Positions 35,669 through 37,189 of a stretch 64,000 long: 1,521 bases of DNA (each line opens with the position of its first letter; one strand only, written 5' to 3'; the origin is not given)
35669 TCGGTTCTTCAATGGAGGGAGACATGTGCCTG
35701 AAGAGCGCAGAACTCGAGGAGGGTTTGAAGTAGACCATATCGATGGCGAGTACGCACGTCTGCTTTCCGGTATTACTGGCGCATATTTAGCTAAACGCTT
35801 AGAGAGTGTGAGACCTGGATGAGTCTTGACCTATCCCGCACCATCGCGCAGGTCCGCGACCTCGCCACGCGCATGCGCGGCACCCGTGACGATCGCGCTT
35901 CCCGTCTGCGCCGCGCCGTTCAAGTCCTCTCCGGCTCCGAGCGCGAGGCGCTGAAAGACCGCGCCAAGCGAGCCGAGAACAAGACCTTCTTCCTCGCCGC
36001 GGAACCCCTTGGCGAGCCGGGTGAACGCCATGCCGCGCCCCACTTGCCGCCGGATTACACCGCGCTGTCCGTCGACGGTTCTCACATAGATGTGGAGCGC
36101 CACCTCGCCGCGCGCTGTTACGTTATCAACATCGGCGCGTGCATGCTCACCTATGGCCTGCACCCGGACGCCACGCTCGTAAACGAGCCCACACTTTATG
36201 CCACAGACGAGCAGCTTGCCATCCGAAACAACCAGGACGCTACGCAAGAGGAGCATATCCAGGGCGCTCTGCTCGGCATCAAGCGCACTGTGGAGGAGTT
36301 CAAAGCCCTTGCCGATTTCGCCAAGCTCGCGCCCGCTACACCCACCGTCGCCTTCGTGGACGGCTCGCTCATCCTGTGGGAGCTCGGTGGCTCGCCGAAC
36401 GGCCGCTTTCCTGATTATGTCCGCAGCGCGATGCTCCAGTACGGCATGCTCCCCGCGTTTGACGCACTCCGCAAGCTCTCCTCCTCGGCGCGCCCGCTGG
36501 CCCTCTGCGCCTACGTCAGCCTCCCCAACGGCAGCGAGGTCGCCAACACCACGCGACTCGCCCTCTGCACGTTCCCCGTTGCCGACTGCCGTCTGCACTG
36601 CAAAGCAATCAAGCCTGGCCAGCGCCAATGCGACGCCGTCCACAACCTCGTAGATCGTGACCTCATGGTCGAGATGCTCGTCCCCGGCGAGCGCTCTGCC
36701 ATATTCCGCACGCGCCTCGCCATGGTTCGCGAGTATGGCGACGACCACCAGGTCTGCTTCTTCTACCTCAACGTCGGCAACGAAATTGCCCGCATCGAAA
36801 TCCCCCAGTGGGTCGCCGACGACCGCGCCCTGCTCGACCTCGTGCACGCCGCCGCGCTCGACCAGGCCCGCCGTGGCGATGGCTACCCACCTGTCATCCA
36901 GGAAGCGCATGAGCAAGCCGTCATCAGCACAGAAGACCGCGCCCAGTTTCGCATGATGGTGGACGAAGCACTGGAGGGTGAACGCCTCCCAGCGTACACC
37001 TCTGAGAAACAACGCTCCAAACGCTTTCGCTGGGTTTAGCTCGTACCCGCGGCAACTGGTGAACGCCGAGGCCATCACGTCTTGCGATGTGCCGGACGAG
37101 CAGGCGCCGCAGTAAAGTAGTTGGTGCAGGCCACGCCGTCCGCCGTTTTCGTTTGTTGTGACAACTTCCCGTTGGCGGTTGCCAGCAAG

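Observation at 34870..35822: Sharp compositional break exactly at the ATGA junction between the 187-aa ORF and NurA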

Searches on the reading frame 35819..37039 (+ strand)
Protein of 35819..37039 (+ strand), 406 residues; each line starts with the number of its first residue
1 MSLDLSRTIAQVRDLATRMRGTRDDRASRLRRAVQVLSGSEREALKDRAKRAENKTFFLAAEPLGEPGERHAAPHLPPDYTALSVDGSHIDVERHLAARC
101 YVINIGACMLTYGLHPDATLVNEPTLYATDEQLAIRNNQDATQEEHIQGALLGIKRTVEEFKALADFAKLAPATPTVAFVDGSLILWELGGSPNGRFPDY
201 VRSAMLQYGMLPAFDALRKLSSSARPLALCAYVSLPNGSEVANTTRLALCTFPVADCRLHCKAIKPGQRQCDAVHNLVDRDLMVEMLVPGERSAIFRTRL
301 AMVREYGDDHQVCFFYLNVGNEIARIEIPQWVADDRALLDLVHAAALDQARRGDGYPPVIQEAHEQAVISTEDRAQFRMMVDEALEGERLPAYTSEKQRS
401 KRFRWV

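Call 5: search_protein_families(library=pfam, proteins=[window:35819-37039:+], max_evalue=0.1)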
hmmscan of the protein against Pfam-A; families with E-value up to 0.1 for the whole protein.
window:35819-37039:+ (406 aa): 1 family
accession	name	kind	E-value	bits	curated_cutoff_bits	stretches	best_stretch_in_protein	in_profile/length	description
PF09376.16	NurA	-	8.2e-23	81.6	21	1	82-369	3-254/254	NurA domain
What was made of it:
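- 35819..37039 (+): nurA (406 aa), native high-GC gene and first conserved gene of the NurA / ~200-aa / HerA module. PF09376 at 8e-23 (call 5).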

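Call 6: search_protein_families(library=padloc, proteins=[window:35819-37039:+], max_evalue=0.1)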
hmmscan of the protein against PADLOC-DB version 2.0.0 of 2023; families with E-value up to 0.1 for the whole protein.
window:35819-37039:+ (406 aa): 0 families

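Call 8: search_protein_families(library=ncbifam, proteins=[window:35819-37039:+], max_evalue=0.1)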
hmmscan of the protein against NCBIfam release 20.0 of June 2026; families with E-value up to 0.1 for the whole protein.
window:35819-37039:+ (406 aa): 0 families

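Call 14: find_related_loci(query=window:35819-37039:+, collection=genome_contigs, flank=6000)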
Query window:35819-37039:+ (406 aa) in genome_contigs; peptide patterns used: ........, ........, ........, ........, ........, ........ (x = any residue, [..] = any of these).
38 stretches matched a pattern, but none encodes a relative of the query by tblastn (E <= 1e-3).
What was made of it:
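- Tried and rejected: A genome_contigs scan with the single NurA protein found nothing (call 14).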

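Call 15: find_homologous_proteins(query=window:35819-37039:+, max_evalue=1e-10)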
Query window:35819-37039:+ (406 aa): 1920 proteins with E <= 1e-10 among 8000 candidates; the best 120 are listed.
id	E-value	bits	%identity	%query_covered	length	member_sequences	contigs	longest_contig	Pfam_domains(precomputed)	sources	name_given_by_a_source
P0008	4.5e-271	917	100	100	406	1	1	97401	PF09376.17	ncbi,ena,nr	ncbi:MAG: DNA double-strand break repair nuclease NurA [Dehalococcoidia bacterium]|nr:DNA double-str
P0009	1.6e-154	533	60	100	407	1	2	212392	PF09376.17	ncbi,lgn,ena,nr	ncbi:MAG: DNA double-strand break repair nuclease NurA [Dehalococcoidia bacterium]|nr:DNA double-str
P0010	1.4e-145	504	58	100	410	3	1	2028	PF09376.17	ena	-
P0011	1.9e-136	473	54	100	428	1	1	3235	PF09376.17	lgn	-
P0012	7.9e-136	471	54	100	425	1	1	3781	PF09376.17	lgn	-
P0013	6.0e-133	462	54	100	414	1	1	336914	PF09376.17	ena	-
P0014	8.5e-133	462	54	100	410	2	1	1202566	PF09376.17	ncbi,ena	-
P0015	1.0e-129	451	53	100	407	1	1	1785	PF09376.17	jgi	jgi:hypothetical protein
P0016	7.6e-128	445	53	100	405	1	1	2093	PF09376.17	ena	-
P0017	2.2e-126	440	52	100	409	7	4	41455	PF09376.17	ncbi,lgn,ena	-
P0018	1.7e-125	437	54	100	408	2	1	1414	PF09376.17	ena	-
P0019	5.6e-125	436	51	100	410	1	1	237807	PF09376.17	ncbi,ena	-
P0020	8.5e-124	432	50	100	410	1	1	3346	PF09376.17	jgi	jgi:hypothetical protein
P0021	1.6e-123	431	51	100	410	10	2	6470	PF09376.17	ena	-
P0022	2.4e-123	430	53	100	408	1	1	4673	PF09376.17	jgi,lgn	jgi:GNAT superfamily N-acetyltransferase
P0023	2.9e-123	430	52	100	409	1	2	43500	PF09376.17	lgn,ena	-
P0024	1.2e-122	428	50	100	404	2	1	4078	PF09376.17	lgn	-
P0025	1.3e-122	428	51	100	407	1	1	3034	PF09376.17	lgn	-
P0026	1.6e-122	428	53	100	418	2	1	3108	PF09376.17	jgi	jgi:hypothetical protein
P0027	1.5e-121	425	50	100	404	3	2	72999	PF09376.17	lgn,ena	-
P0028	1.5e-120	421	50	100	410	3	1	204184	PF09376.17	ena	-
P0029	2.5e-119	417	49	100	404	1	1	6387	PF09376.17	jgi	-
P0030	3.8e-119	417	50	100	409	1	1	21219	PF09376.17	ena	-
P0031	5.3e-119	416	47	100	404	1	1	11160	PF09376.17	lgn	-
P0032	7.9e-119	416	48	100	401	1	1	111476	PF09376.17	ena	-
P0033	8.6e-119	415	49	100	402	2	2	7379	PF09376.17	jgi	jgi:GNAT superfamily N-acetyltransferase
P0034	1.1e-118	415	49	100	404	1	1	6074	PF09376.17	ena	-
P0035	2.2e-118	414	50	100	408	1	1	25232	PF09376.17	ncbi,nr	ncbi:MAG: DNA double-strand break repair nuclease NurA [Chloroflexi bacterium]|nr:DNA double-strand 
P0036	2.6e-118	414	47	100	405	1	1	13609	PF09376.17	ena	-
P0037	3.4e-118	413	51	100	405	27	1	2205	PF09376.17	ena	-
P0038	4.2e-118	413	49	100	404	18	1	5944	PF09376.17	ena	-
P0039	5.1e-118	413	48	100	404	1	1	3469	PF09376.17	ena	-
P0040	5.3e-118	413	49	100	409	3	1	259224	PF09376.17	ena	-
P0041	5.7e-116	406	46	100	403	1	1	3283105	PF09376.17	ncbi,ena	-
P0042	6.7e-116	406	47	100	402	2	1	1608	PF09376.17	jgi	-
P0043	1.2e-115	405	47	100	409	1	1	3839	PF09376.17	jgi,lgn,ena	-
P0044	3.3e-115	404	49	100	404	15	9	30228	PF09376.17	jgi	jgi:hypothetical protein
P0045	1.1e-114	402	48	100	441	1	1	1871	PF09376.17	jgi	jgi:hypothetical protein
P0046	1.7e-114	401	48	100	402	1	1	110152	PF09376.17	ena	-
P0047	2.0e-114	401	47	100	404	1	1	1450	PF09376.17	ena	-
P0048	2.3e-114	401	48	100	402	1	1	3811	PF09376.17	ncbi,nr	ncbi:MAG: DNA double-strand break repair nuclease NurA [Chloroflexi bacterium]|nr:DNA double-strand 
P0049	2.5e-114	401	50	100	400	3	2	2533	PF09376.17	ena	-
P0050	3.5e-114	400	47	100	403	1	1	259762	PF09376.17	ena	-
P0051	4.3e-114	400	48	100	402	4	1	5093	PF09376.17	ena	-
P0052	5.0e-114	400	47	100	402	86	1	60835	PF09376.17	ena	-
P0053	7.1e-114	399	49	98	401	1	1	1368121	PF09376.17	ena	-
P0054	1.4e-113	398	48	100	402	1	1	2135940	PF09376.17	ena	-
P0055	1.6e-113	398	49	100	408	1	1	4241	PF09376.17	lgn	-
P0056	2.7e-113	397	47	100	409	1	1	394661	PF09376.17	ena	-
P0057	5.2e-113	396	50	92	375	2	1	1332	PF09376.17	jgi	jgi:GNAT superfamily N-acetyltransferase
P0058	6.2e-113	396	46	100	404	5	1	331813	PF09376.17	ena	-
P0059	9.8e-113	395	48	100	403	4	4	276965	PF09376.17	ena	-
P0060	1.1e-112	395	47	100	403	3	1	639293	PF09376.17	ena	-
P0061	1.1e-112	395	49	100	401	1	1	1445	PF09376.17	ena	-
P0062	1.6e-112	395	47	100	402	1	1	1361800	PF09376.17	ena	-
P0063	2.7e-112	394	47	100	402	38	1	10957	PF09376.17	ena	-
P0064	3.7e-112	394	47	100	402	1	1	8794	PF09376.17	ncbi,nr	ncbi:MAG: hypothetical protein HW388_1451 [Dehalococcoidia bacterium]|nr:hypothetical protein [Dehal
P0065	4.0e-112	393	49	100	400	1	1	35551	PF09376.17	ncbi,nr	ncbi:MAG: DNA double-strand break repair nuclease NurA [Dehalococcoidia bacterium]|nr:DNA double-str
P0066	4.8e-112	393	49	100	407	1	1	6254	PF09376.17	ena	-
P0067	6.3e-112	393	49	100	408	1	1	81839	PF09376.17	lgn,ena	-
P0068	7.4e-112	393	47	100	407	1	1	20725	PF09376.17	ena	-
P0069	1.0e-111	392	46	100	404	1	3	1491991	PF09376.17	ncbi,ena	-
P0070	1.0e-111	392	49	100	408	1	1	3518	PF09376.17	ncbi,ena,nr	ncbi:MAG: DNA double-strand break repair nuclease NurA [Chloroflexota bacterium]|nr:DNA double-stran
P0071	2.9e-111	391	47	100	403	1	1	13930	PF09376.17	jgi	-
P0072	3.9e-111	390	47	100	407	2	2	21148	PF09376.17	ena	-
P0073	4.8e-111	390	47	100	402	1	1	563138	PF09376.17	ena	-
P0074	5.2e-111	390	46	100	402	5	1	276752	PF09376.17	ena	-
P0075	5.4e-111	390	45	100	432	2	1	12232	PF09376.17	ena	-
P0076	5.4e-111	390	47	100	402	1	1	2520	PF09376.17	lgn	-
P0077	9.0e-111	389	48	100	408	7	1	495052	PF09376.17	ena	-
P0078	1.8e-110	388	46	100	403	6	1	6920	PF09376.17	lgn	-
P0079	1.8e-110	388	45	100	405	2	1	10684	PF09376.17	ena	-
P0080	2.0e-110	388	47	100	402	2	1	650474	PF09376.17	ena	-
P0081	2.7e-110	387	50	100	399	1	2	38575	PF09376.17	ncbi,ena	-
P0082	3.8e-110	387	49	100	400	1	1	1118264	PF09376.17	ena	-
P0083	4.0e-110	387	48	100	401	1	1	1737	PF09376.17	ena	-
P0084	5.5e-110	386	45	100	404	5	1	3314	PF09376.17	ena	-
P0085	6.9e-110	386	47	100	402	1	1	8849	PF09376.17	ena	-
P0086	7.5e-110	386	48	100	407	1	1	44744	PF09376.17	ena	-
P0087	8.3e-110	386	48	100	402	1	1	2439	PF09376.17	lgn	-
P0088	8.3e-110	386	47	100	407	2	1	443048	PF09376.17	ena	-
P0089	1.1e-109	385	48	100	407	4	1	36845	PF09376.17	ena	-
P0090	1.4e-109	385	47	100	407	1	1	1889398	PF09376.17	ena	-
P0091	1.5e-109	385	45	100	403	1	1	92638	PF09376.17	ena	-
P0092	1.6e-109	385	47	100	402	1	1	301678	PF09376.17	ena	-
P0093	1.9e-109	385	45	100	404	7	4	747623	PF09376.17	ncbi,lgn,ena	-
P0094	1.9e-109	385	47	100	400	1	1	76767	PF09376.17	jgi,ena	jgi:hypothetical protein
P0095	2.1e-109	385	45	100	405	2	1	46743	PF09376.17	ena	-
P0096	2.4e-109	384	48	100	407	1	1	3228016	PF09376.17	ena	-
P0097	2.5e-109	384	48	100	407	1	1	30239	PF09376.17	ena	-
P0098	2.9e-109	384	47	100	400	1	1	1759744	PF09376.17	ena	-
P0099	3.0e-109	384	46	100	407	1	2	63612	PF09376.17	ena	-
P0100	3.3e-109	384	47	100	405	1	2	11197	PF09376.17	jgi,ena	-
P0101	4.8e-109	383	47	100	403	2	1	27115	PF09376.17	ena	-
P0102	4.9e-109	383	44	100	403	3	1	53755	PF09376.17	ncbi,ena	-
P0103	5.0e-109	383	46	100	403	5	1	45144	PF09376.17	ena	-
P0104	5.8e-109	383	47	100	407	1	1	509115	PF09376.17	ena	-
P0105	6.1e-109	383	46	100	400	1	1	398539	PF09376.17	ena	-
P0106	7.1e-109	383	48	100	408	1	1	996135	PF09376.17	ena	-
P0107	7.1e-109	383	46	100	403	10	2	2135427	PF09376.17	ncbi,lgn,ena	-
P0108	7.7e-109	383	48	100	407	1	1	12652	PF09376.17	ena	-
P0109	7.8e-109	383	48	100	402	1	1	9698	PF09376.17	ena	-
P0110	8.1e-109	383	48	100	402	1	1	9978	PF09376.17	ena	-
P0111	9.9e-109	382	48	100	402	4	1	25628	PF09376.17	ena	-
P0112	1.1e-108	382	45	100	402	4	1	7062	PF09376.17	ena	-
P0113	1.4e-108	382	47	100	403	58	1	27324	PF09376.17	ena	-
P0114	1.6e-108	382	48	100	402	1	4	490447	PF09376.17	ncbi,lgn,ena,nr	ncbi:MAG: DNA double-strand break repair nuclease NurA [Chloroflexota bacterium]|nr:DNA double-stran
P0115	2.0e-108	381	46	100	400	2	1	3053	PF09376.17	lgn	-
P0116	2.1e-108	381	45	100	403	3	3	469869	PF09376.17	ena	-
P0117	2.5e-108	381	47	100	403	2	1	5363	PF09376.17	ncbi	-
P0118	2.5e-108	381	47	100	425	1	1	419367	PF09376.17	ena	-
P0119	3.3e-108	381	43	100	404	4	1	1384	PF09376.17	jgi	-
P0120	3.4e-108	381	44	100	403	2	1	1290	PF09376.17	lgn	-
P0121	4.4e-108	380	45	100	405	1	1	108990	PF09376.17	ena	-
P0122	4.4e-108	380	46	100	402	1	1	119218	PF09376.17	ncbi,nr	ncbi:MAG: DNA double-strand break repair nuclease NurA [Chloroflexi bacterium]|nr:DNA double-strand 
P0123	4.5e-108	380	46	100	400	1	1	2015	PF09376.17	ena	-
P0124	6.6e-108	380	46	100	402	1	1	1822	PF09376.17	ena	-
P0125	7.7e-108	379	46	100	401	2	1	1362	PF09376.17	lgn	-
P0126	7.8e-108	379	46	100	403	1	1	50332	PF09376.17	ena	-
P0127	7.8e-108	379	45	100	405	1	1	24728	PF09376.17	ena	-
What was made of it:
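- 35819..37039 (+): 100% identical to an NCBI Dehalococcoidia MAG NurA, with full-length orthologues of 400-410 aa (call 15).
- The source is a metagenome-assembled genome (call 15), and the break is very sharp.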

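Call 16: find_encoding_contigs(protein=P0009, flank=7000, max_places=2)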
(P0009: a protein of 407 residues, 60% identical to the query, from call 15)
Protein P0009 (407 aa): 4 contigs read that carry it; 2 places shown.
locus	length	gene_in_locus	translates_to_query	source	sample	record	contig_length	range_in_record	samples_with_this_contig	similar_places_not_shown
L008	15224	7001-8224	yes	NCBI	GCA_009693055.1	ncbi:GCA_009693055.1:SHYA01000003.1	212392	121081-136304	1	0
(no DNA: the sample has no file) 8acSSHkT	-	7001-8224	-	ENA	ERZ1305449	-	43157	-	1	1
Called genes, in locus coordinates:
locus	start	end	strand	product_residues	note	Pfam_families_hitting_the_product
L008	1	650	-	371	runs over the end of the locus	PF08240:ADH_N, PF00107:ADH_zinc_N, PF13602:ADH_zinc_N_2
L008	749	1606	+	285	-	PF01261:AP_endonuc_2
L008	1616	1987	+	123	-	PF06262:Zincin_1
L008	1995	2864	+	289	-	PF00561:Abhydrolase_1, PF12146:Hydrolase_4, PF12697:Abhydrolase_6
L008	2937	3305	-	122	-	PF00903:Glyoxalase, PF18029:Glyoxalase_6 (weak)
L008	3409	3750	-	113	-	-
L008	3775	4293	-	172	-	PF07355:GRDB (weak)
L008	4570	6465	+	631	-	PF00009:GTP_EFTU, PF01926:MMR_HSR1 (weak), PF03144:GTP_EFTU_D2, PF25461:Beta-barrel_SelB, PF09106:WHD_2nd_SelB, PF09107:WHD_3rd_SelB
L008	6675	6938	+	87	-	PF01541:GIY-YIG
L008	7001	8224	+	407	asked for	PF09376:NurA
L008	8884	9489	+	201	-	-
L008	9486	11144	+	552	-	PF01935:DUF87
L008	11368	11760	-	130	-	PF13699:eCIS_core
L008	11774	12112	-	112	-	PF04075:F420H2_quin_red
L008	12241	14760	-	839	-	PF17764:PriA_3primeBD, PF00270:DEAD, PF04851:ResIII, PF18319:Zn_ribbon_PriA (weak), PF00271:Helicase_C, PF18074:PriA_C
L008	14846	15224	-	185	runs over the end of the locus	PF01245:Ribosomal_L19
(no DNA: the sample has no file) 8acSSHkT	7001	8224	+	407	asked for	PF09376:NurA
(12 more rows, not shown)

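Call 17: find_encoding_contigs(protein=P0013, flank=7000, max_places=1)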
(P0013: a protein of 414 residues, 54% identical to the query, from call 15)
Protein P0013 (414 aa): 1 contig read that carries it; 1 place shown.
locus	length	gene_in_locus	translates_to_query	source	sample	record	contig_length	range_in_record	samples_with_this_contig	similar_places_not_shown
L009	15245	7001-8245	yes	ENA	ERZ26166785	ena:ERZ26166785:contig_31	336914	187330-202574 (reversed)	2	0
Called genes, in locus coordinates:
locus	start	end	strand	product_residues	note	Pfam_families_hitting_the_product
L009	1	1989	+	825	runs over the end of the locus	PF17764:PriA_3primeBD, PF00270:DEAD, PF04851:ResIII, PF18319:Zn_ribbon_PriA (weak), PF00271:Helicase_C (weak), PF18074:PriA_C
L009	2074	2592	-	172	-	-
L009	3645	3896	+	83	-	PF07927:HicA_toxin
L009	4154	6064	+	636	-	PF00009:GTP_EFTU, PF01926:MMR_HSR1 (weak), PF03144:GTP_EFTU_D2, PF25461:Beta-barrel_SelB, PF09106:WHD_2nd_SelB, PF09107:WHD_3rd_SelB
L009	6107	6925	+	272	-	PF04250:DUF429 (weak)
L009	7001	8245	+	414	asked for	PF09376:NurA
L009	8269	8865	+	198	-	-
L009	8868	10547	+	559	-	PF09378:HAS-barrel (faint), PF01935:DUF87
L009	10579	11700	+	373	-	PF04313:HSDR_N (faint)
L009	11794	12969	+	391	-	PF02384:N6_Mtase, PF20473:MmeI_Mtase, PF07669:Eco57I, PF12950:TaqI_C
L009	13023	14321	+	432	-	PF01743:PolyA_pol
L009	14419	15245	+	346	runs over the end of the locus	PF08240:ADH_N, PF00107:ADH_zinc_N, PF13602:ADH_zinc_N_2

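Call 18: find_encoding_contigs(protein=P0014, flank=7000, max_places=1)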
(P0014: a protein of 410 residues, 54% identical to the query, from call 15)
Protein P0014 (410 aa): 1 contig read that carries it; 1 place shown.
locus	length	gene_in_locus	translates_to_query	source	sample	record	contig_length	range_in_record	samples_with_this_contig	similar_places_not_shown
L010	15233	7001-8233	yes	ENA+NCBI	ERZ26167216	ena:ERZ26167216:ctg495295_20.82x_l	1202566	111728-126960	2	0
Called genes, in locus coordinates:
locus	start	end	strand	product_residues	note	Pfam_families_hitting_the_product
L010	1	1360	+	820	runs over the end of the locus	PF17764:PriA_3primeBD, PF00271:Helicase_C (faint), PF00270:DEAD, PF04851:ResIII, PF18319:Zn_ribbon_PriA (weak), PF18074:PriA_C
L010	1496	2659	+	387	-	PF00089:Trypsin, PF13365:Trypsin_2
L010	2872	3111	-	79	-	PF02635:DsrE (weak)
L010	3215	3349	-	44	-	-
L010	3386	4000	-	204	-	PF13489:Methyltransf_23, PF01135:PCMT, PF01209:Ubie_methyltran, PF06325:PrmA (weak), PF13847:Methyltransf_31, PF08241:Methyltransf_11, PF08242:Methyltransf_12, PF13649:Methyltransf_25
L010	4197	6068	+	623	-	PF00009:GTP_EFTU, PF01926:MMR_HSR1 (weak), PF03144:GTP_EFTU_D2, PF25461:Beta-barrel_SelB, PF09106:WHD_2nd_SelB, PF09107:WHD_3rd_SelB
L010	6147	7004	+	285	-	PF12146:Hydrolase_4, PF00561:Abhydrolase_1, PF12697:Abhydrolase_6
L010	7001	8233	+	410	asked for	PF09376:NurA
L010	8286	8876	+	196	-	-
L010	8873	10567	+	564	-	PF09378:HAS-barrel (faint), PF01935:DUF87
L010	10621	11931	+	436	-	PF07690:MFS_1, PF12832:MFS_1_like (weak), PF07690:MFS_1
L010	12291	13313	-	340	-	PF13384:HTH_23 (faint), PF13565:HTH_32, PF00665:rve, PF13683:rve_3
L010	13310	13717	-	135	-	PF01527:HTH_Tnp_1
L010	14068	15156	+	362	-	PF02812:ELFV_dehydrog_N, PF00208:ELFV_dehydrog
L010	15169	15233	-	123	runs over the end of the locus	PF06262:Zincin_1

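Call 64: find_related_loci(query=A4, collection=metagenome_contigs, flank=4000)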
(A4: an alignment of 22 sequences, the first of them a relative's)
Query A4 (406 aa) in metagenome_contigs; peptide patterns used: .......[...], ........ (x = any residue, [..] = any of these).
600 stretches matched a pattern (row limit reached: there are more); 515 encode a relative of the query (tblastn E <= 1e-3); the best 80 are kept; 80 distinct loci.
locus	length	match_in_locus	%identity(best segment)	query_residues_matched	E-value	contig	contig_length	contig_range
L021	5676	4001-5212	48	1-406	2e-122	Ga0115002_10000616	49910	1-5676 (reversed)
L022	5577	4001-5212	48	1-406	9e-121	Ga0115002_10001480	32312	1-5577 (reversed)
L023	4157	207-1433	52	1-406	3e-116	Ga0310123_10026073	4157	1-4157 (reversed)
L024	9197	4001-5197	50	1-406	3e-113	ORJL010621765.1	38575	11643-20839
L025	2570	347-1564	47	1-406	1e-114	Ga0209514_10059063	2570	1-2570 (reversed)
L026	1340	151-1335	45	1-406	1e-118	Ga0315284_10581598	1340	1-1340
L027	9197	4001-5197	45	1-406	3e-108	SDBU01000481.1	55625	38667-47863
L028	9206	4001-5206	44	1-406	2e-107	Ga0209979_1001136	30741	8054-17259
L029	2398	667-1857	44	1-406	7e-112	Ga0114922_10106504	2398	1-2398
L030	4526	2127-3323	45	1-406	4e-107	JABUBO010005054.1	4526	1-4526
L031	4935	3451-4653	44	1-406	2e-105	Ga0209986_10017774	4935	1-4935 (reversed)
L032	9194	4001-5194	45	1-406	7e-105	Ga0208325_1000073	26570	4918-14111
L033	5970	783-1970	44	1-406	1e-104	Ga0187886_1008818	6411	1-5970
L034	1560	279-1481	44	1-406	2e-112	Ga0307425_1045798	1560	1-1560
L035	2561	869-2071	43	1-406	2e-108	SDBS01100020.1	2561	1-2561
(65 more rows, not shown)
